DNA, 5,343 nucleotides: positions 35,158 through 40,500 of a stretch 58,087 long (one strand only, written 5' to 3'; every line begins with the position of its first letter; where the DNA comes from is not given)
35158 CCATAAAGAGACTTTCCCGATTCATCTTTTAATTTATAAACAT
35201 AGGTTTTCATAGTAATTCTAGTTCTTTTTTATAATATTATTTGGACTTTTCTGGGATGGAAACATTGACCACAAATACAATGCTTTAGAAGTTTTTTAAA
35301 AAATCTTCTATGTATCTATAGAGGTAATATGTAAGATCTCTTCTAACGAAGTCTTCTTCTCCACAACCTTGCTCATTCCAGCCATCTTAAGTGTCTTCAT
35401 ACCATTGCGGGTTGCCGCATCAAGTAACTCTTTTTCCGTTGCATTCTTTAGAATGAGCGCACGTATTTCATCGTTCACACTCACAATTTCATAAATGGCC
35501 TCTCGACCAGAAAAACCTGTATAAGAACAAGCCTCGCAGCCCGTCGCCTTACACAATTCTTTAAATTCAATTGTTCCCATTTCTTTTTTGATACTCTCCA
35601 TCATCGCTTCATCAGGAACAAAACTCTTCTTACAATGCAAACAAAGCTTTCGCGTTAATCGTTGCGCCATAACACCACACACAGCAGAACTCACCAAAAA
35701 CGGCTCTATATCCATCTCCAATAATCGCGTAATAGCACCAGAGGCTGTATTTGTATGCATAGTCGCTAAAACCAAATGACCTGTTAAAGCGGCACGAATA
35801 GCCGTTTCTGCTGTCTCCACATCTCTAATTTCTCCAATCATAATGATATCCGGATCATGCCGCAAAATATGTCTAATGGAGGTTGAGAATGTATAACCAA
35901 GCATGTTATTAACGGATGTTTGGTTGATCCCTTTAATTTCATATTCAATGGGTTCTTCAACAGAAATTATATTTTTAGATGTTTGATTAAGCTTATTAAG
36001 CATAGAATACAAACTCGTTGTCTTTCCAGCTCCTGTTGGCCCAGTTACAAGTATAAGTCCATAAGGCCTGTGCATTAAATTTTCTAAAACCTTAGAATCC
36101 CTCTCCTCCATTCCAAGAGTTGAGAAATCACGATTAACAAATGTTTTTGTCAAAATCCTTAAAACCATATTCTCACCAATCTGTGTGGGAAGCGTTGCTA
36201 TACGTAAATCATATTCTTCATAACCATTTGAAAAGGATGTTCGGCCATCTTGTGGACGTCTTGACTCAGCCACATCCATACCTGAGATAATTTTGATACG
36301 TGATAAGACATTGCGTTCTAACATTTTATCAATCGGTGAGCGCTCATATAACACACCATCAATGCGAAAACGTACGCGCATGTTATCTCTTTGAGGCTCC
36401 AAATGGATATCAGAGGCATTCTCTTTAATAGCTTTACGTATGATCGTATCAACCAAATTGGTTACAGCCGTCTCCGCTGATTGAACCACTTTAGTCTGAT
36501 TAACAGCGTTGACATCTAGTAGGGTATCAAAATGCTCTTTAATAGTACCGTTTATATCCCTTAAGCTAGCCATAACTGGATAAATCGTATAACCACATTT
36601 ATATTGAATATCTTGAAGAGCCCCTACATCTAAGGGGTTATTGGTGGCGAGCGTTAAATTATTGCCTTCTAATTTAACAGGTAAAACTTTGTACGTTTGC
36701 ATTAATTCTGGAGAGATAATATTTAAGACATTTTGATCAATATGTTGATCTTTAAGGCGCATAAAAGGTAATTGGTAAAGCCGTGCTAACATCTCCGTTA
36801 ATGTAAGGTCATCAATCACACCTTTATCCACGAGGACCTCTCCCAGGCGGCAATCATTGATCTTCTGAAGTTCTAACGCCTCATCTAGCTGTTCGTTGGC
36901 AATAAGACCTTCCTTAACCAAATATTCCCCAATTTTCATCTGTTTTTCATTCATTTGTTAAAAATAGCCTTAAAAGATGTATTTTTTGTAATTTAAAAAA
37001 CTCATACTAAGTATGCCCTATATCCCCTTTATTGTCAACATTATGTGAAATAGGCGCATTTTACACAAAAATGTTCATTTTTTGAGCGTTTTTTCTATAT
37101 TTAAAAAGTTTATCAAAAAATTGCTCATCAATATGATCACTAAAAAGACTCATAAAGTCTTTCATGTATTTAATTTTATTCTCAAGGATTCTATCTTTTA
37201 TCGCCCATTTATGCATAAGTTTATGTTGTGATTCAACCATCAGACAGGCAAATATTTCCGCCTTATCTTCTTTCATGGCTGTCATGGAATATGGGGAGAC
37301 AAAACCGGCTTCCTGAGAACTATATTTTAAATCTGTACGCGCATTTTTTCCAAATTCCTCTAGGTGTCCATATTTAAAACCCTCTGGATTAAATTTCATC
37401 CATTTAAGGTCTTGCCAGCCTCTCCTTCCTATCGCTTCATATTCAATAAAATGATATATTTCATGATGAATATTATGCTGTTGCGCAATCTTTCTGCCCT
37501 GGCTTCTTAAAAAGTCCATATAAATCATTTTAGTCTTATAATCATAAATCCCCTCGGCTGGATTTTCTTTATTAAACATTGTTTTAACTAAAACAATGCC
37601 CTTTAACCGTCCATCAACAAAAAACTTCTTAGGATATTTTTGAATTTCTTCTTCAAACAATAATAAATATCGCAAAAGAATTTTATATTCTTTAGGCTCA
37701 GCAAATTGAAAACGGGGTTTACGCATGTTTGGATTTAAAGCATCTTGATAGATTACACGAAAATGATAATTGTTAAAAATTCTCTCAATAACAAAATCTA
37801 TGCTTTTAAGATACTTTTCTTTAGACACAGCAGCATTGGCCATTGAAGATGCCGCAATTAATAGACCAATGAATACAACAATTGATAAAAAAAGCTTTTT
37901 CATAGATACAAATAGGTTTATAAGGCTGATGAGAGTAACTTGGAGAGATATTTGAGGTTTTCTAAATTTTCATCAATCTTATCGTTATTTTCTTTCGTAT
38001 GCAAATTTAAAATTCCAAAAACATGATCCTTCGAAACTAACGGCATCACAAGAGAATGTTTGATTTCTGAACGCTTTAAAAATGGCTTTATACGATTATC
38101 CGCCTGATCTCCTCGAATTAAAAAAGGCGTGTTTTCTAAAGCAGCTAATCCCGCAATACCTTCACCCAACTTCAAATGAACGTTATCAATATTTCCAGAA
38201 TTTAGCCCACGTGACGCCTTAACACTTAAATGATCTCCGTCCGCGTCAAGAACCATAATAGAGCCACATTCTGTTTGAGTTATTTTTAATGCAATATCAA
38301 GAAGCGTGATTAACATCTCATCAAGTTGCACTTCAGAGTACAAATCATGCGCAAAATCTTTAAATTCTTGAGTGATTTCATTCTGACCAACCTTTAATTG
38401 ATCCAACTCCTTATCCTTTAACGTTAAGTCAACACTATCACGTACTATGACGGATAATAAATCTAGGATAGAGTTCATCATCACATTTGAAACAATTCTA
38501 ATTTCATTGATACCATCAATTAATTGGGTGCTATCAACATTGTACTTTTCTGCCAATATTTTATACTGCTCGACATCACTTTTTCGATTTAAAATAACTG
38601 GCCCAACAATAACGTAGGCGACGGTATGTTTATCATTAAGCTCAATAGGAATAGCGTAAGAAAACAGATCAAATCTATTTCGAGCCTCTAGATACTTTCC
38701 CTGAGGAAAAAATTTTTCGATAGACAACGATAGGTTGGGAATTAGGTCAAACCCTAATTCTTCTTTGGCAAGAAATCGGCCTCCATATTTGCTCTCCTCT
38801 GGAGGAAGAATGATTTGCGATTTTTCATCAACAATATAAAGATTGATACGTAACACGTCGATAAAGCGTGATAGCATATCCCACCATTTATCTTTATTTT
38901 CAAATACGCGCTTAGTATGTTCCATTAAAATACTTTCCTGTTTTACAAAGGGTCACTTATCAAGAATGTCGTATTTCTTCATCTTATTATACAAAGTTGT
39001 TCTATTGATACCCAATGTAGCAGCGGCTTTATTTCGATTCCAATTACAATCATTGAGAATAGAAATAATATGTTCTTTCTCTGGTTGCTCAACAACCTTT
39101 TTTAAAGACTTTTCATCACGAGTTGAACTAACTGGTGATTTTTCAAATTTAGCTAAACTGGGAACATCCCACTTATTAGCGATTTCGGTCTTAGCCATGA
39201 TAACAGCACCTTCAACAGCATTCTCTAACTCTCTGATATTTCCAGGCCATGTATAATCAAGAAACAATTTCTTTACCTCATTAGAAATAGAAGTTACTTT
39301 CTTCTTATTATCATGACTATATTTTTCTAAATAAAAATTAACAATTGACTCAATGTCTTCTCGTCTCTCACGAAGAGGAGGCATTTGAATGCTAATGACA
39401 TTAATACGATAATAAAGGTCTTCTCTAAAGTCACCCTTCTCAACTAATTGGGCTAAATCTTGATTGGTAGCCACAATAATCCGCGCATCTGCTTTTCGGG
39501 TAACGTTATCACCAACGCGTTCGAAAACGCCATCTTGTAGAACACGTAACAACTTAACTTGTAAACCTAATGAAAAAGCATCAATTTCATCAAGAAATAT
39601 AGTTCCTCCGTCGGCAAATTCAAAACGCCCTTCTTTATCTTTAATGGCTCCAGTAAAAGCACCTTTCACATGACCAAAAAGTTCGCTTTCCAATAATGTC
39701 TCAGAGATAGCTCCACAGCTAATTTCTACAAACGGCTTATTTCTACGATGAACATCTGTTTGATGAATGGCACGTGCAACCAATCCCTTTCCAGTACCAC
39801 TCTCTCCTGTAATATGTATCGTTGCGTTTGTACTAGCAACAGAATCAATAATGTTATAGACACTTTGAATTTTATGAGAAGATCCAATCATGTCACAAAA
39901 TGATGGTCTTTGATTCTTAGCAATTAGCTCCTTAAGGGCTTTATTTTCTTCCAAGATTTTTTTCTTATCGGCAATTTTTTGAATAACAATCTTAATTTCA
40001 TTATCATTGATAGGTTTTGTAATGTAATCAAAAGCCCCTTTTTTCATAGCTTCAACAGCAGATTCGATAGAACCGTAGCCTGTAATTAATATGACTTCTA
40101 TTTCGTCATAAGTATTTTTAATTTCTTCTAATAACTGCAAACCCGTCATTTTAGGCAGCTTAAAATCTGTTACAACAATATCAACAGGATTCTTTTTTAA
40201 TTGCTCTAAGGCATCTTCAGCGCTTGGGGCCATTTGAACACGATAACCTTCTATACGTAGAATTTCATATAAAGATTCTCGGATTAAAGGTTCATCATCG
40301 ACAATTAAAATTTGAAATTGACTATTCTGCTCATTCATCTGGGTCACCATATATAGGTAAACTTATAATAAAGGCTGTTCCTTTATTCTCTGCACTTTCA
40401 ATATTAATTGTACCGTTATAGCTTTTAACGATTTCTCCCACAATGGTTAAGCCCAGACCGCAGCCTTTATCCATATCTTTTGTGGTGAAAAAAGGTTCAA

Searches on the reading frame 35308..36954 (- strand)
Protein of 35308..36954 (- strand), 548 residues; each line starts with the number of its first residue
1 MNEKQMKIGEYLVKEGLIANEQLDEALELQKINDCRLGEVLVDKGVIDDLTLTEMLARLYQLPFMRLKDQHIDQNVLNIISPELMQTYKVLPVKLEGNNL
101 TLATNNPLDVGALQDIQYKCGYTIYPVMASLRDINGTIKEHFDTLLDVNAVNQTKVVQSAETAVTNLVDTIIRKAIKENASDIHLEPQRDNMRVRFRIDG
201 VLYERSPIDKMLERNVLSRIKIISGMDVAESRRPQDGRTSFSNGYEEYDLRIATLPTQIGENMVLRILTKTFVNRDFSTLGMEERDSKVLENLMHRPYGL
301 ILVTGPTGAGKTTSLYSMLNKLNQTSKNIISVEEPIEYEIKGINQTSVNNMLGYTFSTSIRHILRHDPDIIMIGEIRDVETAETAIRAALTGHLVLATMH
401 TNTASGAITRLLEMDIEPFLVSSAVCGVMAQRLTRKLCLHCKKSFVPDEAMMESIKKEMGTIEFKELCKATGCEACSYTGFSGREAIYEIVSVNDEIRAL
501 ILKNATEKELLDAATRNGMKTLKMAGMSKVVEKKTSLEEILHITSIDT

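Call 67: search_protein_families(library=pfam, proteins=[window:35308-36954:-], max_evalue=0.0001)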
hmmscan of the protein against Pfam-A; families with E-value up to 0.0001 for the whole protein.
window:35308-36954:- (548 aa): 4 families
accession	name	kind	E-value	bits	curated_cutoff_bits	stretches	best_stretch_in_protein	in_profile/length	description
PF00437.27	T2SSE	-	3.6e-124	414.6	24.9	1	161-541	5-369/370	Type II/IV secretion system protein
PF05157.20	MshEN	-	7.2e-18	64.8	23.1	1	60-144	1-86/90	MshEN domain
PF13173.12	AAA_14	-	3.3e-05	24.3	27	1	300-391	4-86/129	AAA domain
PF13401.12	AAA_22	-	5.9e-05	23.8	27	0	298-343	5-50/130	AAA domain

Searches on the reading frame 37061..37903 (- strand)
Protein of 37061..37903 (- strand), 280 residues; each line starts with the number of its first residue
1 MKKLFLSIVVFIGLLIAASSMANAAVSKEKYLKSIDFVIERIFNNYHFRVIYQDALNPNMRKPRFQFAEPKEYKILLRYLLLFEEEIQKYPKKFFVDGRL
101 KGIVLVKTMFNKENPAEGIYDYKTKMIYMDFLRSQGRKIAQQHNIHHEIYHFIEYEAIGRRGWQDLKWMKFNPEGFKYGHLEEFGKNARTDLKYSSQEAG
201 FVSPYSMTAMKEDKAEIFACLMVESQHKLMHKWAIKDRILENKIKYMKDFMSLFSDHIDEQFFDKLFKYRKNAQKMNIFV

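Call 67: search_protein_families(library=pfam, proteins=[window:37061-37903:-], max_evalue=0.0001)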
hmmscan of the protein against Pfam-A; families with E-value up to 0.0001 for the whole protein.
window:37061-37903:- (280 aa): 1 family
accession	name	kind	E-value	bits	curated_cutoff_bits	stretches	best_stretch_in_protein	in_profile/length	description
PF15890.11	Peptidase_Mx1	-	2.1e-06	27.8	25.6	1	142-231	125-202/240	Putative zinc-binding metallo-peptidase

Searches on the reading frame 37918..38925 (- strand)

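Call 67: search_protein_families(library=pfam, proteins=[window:37918-38925:-], max_evalue=0.0001)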
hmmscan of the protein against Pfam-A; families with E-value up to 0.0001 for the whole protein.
window:37918-38925:- (335 aa): 4 families
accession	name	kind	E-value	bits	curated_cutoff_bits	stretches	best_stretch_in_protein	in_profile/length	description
PF10114.15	PocR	-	6.2e-13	49.3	23.9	1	11-163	5-156/162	Sensory domain found in PocR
PF13185.12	GAF_2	-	1.2e-12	48.7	28.6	1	200-335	3-135/136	GAF domain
PF01590.32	GAF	-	3.7e-12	47.4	22.4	1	201-334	2-132/133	GAF domain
PF13492.12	GAF_3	-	3.7e-09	37.5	27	1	201-335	2-127/129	GAF domain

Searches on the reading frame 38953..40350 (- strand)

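Call 5: search_protein_families(library=ncbifam, proteins=[window:38953-40350:-], max_evalue=0.01)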
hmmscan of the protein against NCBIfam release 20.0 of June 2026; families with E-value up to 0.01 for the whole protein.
window:38953-40350:- (465 aa): 128 families (the best 25 are shown)
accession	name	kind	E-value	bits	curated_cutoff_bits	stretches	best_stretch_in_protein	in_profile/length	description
NF008469.0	PRK11361.1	equivalog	1.5e-129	432.7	714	1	12-462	5-456/461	acetoacetate metabolism transcriptional regulator AtoC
TIGR02915.1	PEP_resp_reg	equivalog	1.2e-122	410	502.6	1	14-462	1-444/445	PEP-CTERM-box response regulator transcription factor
TIGR01818.1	ntrC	equivalog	3.6e-119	398.6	558.6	1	14-427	1-410/463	nitrogen regulation protein NR(I)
NF007689.0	PRK10365.1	equivalog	2.4e-116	389.2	760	1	10-458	4-440/441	sigma-54-dependent response regulator transcription factor ZraR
NF041946.1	LuxO_transreg_Vib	equivalog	2.6e-116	389.2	800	1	35-460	20-460/463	quorum-sensing sigma-54 dependent transcriptional regulator LuxO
NF041552.1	TF_PrdR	equivalog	3.6e-110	369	795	1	130-461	245-577/577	sigma-54 dependent transcriptional regulator PrdR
TIGR01817.1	nifA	equivalog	3.3e-103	346.3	528.85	1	126-391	170-433/534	nif-specific transcriptional activator NifA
NF051870.1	NAssimRespRegNtrX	equivalog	3.8e-103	345.8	600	1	13-459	3-449/452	nitrogen assimilation response regulator NtrX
NF011695.0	PRK15115.1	equivalog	2.5e-98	329.8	763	1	11-461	6-437/445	two-component system response regulator GlrR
NF008176.1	PRK10923.1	equivalog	9.1e-97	324.6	620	1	13-399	5-384/469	nitrogen regulation protein NR(I)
NF038308.1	RNA_repair_RtcR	equivalog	2e-95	320.7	650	1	14-460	31-516/530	RNA repair transcriptional activator RtcR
NF050807.1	TransRegFlbDCaul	equivalog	1.7e-94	317.3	750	2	153-461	119-439/454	sigma-54-dependent transcriptional regulator FlbD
NF003451.0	PRK05022.1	equivalog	5.6e-94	315.7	476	1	124-462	163-510/512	nitric oxide reductase transcriptional regulator NorR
NF049963.1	RespRegFlgRCampy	domain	2.8e-92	309.8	750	1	13-462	2-429/429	fla regulon two-component system response regulator FlgR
NF011958.0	PRK15429.1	equivalog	3.6e-85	287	830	1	129-462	357-686/692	formate hydrogenlyase transcriptional activator FlhA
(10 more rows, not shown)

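Call 6: search_protein_families(library=pfam, proteins=[window:38953-40350:-], max_evalue=0.01)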
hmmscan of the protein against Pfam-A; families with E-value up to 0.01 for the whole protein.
window:38953-40350:- (465 aa): 12 families
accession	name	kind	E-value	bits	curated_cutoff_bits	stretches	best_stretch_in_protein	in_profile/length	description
PF00158.32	Sigma54_activat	-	3.4e-67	225.8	20.2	1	154-322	1-168/168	Sigma-54 interaction domain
PF00072.30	Response_reg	-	1.2e-32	112.8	30.2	1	14-123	1-110/111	Response regulator receiver domain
PF25601.1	AAA_lid_14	-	1.9e-22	79.3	27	1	327-401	1-75/87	AAA+ ATPase lid domain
PF14532.12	Sigma54_activ_2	-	3.8e-21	76.2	25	1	155-326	1-138/138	Sigma-54 interaction domain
PF02954.25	HTH_8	-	7.3e-15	54.9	22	1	420-460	2-42/42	Bacterial regulatory protein, Fis family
PF18024.7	HTH_50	-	5.3e-07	29.7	27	1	413-462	1-49/50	Helix-turn-helix domain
PF00004.35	AAA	-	8.6e-07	29.9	21.2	1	180-297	3-110/131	ATPase family associated with various cellular activities (AAA)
PF07724.20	AAA_2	-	1.5e-05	25.5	27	1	176-307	4-135/166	AAA domain (Cdc48 subfamily)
PF07728.20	AAA_5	-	0.00011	22.6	22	1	180-297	4-123/139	AAA domain (dynein-related subfamily)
PF13191.12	AAA_16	-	0.00078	20.4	32.6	1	156-231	4-85/167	AAA ATPase domain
PF13556.12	HTH_30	-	0.002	18.3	27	1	434-459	10-35/59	PucR C-terminal helix-turn-helix domain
PF23198.2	PDE8A_N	-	0.003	17.9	29.6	1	10-69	8-68/147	PDE8A-like, N-terminal domain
